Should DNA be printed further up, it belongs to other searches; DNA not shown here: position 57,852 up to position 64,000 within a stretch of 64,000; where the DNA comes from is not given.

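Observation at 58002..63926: ~1970-aa membrane-anchored protein combining a long coiled coil, eight c-type heme sites, acidic linkers and a cupredoxin-like domain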

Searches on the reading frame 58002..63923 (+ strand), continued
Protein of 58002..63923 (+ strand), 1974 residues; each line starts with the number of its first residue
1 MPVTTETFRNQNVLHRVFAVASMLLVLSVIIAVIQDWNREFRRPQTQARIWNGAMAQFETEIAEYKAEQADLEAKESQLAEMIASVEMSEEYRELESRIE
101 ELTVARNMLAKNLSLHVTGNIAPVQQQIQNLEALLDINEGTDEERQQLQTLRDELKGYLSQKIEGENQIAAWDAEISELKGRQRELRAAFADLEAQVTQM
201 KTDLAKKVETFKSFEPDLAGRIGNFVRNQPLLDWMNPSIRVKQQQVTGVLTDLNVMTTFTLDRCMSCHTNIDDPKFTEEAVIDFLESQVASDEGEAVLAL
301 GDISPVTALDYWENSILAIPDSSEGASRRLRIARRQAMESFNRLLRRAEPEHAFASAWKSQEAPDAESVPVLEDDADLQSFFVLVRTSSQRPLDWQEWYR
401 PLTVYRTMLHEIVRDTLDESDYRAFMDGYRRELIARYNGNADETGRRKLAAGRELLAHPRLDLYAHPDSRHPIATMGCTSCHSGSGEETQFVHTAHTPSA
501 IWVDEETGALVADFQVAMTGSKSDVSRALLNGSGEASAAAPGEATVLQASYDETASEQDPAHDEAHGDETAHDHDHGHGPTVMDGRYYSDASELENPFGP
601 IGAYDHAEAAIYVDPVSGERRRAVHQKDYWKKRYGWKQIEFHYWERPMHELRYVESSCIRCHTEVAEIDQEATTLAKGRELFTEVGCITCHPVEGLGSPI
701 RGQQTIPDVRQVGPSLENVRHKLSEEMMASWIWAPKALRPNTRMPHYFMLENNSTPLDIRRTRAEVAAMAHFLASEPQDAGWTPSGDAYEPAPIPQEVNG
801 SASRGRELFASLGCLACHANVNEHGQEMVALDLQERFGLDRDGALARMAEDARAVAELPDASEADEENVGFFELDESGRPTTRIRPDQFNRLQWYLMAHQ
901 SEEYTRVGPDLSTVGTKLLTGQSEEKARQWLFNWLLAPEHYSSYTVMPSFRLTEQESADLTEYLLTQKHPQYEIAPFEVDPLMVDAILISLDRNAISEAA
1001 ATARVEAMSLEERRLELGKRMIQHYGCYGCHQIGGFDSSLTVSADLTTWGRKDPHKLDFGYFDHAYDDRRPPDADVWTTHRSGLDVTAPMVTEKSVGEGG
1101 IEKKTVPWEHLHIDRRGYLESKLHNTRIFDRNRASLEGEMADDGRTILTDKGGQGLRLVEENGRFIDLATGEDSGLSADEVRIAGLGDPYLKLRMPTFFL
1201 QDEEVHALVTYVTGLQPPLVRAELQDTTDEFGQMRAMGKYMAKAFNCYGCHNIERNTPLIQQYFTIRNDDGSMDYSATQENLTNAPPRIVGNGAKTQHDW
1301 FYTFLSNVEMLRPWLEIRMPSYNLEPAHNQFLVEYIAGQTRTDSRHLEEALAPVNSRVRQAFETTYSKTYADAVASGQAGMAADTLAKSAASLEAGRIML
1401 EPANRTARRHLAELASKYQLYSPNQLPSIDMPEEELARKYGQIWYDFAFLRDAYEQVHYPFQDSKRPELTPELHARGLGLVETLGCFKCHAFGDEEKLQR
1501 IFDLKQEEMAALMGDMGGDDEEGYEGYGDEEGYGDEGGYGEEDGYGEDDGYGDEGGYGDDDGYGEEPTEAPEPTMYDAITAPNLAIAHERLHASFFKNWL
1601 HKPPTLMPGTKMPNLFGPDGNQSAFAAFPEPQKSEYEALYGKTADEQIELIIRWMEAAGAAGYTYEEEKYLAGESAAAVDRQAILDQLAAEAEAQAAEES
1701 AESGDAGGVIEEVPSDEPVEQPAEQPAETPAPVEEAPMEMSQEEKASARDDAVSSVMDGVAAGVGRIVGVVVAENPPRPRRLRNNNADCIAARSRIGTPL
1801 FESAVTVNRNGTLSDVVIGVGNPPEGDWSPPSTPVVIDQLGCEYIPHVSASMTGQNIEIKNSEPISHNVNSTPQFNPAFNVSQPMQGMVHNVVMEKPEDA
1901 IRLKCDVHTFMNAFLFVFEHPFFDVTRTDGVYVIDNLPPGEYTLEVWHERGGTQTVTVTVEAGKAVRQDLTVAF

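Call 9: find_encoding_contigs(protein=P0004, flank=10000, max_places=2)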
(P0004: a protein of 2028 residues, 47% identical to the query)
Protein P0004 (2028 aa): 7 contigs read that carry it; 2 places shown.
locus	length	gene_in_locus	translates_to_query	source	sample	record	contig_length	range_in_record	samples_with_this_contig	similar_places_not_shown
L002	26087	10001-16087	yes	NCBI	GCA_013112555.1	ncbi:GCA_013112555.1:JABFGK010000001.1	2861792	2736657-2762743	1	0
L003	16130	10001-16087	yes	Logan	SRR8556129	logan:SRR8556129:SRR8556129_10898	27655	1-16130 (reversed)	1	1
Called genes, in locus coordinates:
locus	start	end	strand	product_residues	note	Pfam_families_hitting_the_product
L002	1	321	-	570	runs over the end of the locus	PF13360:PQQ_2 (faint)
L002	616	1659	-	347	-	-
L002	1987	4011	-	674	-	PF09699:Paired_CXXCH_1 (faint), PF14537:Cytochrom_c3_2 (faint)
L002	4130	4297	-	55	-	-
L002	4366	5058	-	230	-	PF03483:B3_4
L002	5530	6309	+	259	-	PF12645:HTH_16 (weak), PF04542:Sigma70_r2, PF08281:Sigma70_r4_2, PF04545:Sigma70_r4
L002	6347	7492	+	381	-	-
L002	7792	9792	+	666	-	-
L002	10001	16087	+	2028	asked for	PF00034:Cytochrom_C (faint), PF13442:Cytochrome_CBB3 (faint), PF13620:CarboxypepD_reg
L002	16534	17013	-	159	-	-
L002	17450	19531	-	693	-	PF03483:B3_4, PF03484:B5, PF17759:tRNA_synthFbeta, PF03147:FDX-ACB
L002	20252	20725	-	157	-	PF00380:Ribosomal_S9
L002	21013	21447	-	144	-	PF00572:Ribosomal_L13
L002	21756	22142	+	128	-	PF01906:YbjQ_1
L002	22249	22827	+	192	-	PF01906:YbjQ_1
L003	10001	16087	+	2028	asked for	PF00034:Cytochrom_C (faint), PF13442:Cytochrome_CBB3 (faint), PF13620:CarboxypepD_reg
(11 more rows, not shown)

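Call 26: find_related_loci(query=A2, collection=genome_contigs, flank=10000)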
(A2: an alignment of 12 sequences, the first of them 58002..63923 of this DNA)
Query A2 (1974 aa) in genome_contigs; peptide patterns used: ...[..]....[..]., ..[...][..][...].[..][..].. (x = any residue, [..] = any of these).
599 stretches matched a pattern (row limit reached: there are more); 486 encode a relative of the query (tblastn E <= 1e-3); the best 80 are kept; 80 distinct loci.
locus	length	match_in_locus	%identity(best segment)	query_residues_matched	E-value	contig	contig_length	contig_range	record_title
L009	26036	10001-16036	49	1-1969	0e+0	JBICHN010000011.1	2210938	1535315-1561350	MAG: Phycisphaerales bacterium isolate JB034 k141_97508, whole genome shotgun sequence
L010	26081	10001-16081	47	1-1973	0e+0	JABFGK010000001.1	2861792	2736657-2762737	MAG: Planctomycetota bacterium isolate PNC21 c_000000000011, whole genome shotgun sequence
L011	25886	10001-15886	47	1-1971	0e+0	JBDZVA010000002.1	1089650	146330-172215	MAG: Planctomycetaceae bacterium isolate PE_seawater30 NODE_2_length_1089700, whole genome shotgun sequence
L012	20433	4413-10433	46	1-1973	0e+0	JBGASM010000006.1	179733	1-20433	MAG: Phycisphaerales bacterium isolate MAG_AAO_H10.54 AAOH10-54_opera_contig_413, whole genome shotgun sequence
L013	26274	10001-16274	35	1-1972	0e+0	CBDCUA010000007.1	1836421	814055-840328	MAG: Phycisphaeraceae bacterium isolate ab2f064c-c327-4047-8da2-9c7ef337f7e9 genome assembly, contig: contig_7, whole ge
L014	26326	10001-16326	35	1-1974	0e+0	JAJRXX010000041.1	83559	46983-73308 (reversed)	MAG: Planctomycetota bacterium isolate Dive96_bin3.198 k141_2879068, whole genome shotgun sequence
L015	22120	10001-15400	36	1-1973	0e+0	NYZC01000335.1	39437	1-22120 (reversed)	MAG: Phycisphaeraceae bacterium isolate ARS65 MHASMcontig_445535, whole genome shotgun sequence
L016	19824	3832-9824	34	1-1971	0e+0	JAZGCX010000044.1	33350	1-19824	MAG: Phycisphaeraceae bacterium isolate SCS3bin.28 SCS3bin.28_44, whole genome shotgun sequence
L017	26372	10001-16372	35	1-1973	0e+0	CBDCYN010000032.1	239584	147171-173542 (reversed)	MAG: Phycisphaeraceae bacterium isolate 2d72df3c-1958-40e7-af3c-25a6412fd2e5 genome assembly, contig: contig_32, whole g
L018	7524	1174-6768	35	1-1969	0e+0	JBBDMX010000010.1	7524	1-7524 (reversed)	MAG: Phycisphaeraceae bacterium isolate LejiaB_64_30 Lejia_B_12573_length_7524_cov_19, whole genome shotgun sequence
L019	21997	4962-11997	35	1-1972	0e+0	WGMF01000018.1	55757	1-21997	MAG: Phycisphaera sp. isolate RI_382 c_000000127987, whole genome shotgun sequence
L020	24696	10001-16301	30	1-1974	2e-177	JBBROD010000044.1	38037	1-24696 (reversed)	MAG: Tepidisphaerales bacterium isolate La1_metabat2.246 LA1C_B2.246_k141_596465L_38037_cov_16.9964, whole genome shotgu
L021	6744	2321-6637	31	1-1355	8e-174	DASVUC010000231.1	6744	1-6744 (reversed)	MAG TPA_asm: Tepidisphaeraceae bacterium isolate SMAG_U3307 k141_163942, whole genome shotgun sequence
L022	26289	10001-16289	29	1-1973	4e-168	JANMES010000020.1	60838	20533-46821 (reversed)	MAG: Phycisphaerae bacterium isolate OTE_70b_metabat_61 OTE_70b_k141_4312999, whole genome shotgun sequence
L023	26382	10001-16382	29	1-1974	7e-169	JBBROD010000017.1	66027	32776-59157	MAG: Tepidisphaerales bacterium isolate La1_metabat2.246 LA1C_B2.246_k141_1350104L_66027_cov_16.9947, whole genome shotg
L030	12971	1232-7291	33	1-1972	4e-120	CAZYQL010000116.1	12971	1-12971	MAG TPA_asm: uncultured Phycisphaeraceae bacterium isolate SRP128246_co1_458 genome assembly, contig: NODE_11378_length_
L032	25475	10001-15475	30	1-1963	2e-98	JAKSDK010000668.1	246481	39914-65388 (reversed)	MAG: Phycisphaerales bacterium isolate MAG.67 k141_10146926, whole genome shotgun sequence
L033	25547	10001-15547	28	1-1972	1e-95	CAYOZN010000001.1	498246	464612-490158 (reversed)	MAG TPA_asm: uncultured Planctomycetaceae bacterium isolate SRP193661_co1_94 genome assembly, contig: NODE_3_length_4982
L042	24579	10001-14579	26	1-1974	8e-45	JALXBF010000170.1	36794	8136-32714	MAG: Planctomycetota bacterium isolate T2_metabat2_scaf2bin.078 T2_NODE_745_length_36794_cov_7.143835, whole genome shot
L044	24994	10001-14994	26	1-1972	9e-42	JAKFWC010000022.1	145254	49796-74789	MAG: Planctomycetaceae bacterium isolate D4_Bin_7 D4_0000066, whole genome shotgun sequence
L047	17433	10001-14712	25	1-1970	9e-40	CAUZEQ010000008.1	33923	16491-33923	MAG: Planctomycetota bacterium isolate CB11b_AW.61 genome assembly, contig: Ga0310124_10000299, whole genome shotgun seq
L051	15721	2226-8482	26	1-1972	4e-38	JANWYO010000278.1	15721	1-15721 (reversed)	MAG: Gemmataceae bacterium isolate SKYG72 k141_99787, whole genome shotgun sequence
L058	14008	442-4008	26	18-1974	1e-36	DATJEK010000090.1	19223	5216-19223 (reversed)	MAG TPA_asm: Candidatus Eisenbacteria bacterium isolate SMAG_U15431 k141_5006600, whole genome shotgun sequence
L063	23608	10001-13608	24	18-1974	4e-36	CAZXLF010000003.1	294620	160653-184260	MAG TPA_asm: uncultured Planctomycetia bacterium isolate SRP273308_co1_398 genome assembly, contig: NODE_29_length_29462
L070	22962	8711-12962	41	1-1970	1e-34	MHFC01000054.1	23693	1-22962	MAG: Omnitrophica bacterium GWA2_52_8 gwa2_scaffold_18872, whole genome shotgun sequence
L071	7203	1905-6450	25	1-1974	8e-35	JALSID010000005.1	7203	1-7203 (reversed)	MAG: Planctomycetota bacterium isolate 354-166_metabat2_scaf2bin.013 354-166_scaffold_10105_c1, whole genome shotgun seq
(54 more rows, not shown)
